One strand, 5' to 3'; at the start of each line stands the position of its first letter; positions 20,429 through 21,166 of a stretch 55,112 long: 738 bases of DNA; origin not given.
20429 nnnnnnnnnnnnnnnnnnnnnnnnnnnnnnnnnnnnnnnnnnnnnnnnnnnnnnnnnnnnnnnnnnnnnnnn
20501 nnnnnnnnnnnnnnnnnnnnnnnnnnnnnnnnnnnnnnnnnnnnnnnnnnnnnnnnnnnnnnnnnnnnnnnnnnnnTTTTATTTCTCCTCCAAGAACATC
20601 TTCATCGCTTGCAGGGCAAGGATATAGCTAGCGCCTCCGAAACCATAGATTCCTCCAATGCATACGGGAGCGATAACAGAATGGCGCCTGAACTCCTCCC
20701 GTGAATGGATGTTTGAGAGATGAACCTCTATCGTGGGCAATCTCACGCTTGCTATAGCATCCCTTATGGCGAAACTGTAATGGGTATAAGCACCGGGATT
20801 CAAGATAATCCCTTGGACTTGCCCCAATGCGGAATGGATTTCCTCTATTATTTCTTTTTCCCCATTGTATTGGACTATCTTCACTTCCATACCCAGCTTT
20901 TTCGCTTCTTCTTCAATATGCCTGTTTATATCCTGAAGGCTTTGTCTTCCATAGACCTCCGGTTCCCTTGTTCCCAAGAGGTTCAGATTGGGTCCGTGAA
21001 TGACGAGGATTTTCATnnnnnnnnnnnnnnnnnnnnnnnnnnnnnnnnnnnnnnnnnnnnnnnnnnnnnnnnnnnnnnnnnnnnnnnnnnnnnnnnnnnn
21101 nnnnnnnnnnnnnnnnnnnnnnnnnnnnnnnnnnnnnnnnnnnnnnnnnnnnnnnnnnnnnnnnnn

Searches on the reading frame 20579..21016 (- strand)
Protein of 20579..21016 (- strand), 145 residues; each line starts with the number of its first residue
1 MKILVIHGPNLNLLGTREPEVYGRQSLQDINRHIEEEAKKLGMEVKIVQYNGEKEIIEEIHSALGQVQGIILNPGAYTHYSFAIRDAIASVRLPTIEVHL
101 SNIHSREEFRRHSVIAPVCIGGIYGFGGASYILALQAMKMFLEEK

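Call 25: search_protein_families(library=pfam, proteins=[window:20579-21016:-], max_evalue=0.0001)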
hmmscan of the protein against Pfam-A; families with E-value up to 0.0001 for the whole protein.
window:20579-21016:- (145 aa): 1 family
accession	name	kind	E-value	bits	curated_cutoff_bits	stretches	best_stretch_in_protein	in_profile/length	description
PF01220.24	DHquinase_II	-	1.1e-60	203.7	23.3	1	2-138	1-137/138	Dehydroquinase class II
